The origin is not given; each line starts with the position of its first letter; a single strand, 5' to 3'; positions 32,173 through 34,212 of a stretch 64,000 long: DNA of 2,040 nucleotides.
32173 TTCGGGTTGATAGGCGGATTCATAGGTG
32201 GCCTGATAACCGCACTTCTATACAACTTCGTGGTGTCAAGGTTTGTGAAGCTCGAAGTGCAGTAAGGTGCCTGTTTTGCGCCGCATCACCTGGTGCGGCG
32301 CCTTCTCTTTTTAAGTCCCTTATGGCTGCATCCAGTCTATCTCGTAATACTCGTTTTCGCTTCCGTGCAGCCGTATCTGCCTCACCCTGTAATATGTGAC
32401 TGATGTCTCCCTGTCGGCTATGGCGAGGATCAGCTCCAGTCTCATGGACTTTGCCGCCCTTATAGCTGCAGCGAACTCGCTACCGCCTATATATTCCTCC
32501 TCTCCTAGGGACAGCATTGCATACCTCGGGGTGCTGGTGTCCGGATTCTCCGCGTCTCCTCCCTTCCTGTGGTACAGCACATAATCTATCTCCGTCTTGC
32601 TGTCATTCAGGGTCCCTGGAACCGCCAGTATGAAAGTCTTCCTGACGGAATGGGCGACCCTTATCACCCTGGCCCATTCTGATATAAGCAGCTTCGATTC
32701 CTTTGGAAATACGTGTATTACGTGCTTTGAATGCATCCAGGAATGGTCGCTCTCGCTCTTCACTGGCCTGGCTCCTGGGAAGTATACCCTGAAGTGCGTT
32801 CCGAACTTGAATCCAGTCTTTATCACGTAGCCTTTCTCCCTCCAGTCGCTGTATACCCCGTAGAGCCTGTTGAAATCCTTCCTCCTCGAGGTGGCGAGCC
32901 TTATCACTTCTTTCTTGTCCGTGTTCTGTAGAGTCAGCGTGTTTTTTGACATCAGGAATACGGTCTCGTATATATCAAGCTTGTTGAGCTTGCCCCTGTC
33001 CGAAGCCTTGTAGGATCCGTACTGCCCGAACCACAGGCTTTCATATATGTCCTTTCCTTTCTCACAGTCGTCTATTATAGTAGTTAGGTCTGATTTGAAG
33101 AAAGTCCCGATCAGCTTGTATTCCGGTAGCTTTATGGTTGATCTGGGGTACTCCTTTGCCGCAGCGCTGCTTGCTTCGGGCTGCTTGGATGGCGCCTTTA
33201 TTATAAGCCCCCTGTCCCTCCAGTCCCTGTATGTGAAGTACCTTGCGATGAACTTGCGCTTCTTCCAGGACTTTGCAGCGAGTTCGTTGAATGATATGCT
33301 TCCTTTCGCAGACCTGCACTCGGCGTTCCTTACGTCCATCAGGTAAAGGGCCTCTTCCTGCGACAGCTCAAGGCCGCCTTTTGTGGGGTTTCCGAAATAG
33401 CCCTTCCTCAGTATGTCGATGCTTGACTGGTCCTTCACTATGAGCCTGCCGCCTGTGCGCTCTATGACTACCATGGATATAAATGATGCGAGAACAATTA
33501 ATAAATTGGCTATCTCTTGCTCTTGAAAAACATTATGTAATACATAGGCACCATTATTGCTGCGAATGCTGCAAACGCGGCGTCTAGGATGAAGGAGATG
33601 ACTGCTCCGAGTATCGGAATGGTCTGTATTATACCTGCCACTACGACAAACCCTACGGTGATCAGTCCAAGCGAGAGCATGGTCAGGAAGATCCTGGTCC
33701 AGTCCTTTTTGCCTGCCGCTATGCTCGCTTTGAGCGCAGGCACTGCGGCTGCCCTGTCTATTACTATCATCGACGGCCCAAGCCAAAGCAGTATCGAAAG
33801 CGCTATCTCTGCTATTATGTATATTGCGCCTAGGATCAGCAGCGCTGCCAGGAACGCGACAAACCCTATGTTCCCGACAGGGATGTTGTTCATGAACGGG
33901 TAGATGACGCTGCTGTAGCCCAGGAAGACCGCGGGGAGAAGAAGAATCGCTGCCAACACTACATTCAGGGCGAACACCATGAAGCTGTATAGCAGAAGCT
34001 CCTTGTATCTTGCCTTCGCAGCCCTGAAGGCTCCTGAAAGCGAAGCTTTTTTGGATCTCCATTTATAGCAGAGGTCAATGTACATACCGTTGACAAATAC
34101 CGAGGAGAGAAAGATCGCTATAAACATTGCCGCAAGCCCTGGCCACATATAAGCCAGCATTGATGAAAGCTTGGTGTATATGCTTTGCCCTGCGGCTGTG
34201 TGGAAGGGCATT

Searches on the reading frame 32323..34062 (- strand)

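Call 63: search_protein_families(library=pfam, proteins=[window:32323-34062:-], max_evalue=0.001)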
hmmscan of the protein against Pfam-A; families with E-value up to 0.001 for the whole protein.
window:32323-34062:- (580 aa): 3 families
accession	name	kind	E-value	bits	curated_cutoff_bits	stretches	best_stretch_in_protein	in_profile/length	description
PF01974.23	tRNA_int_endo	-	2.7e-30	104.7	27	2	397-493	1-84/85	tRNA intron endonuclease, catalytic C-terminal domain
PF02778.19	tRNA_int_endo_N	-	5.9e-13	48.6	21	1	204-261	7-66/67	tRNA intron endonuclease, N-terminal domain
PF12928.12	tRNA_int_end_N2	-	0.00022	21.7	24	0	223-249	40-67/69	tRNA-splicing endonuclease subunit sen54 N-term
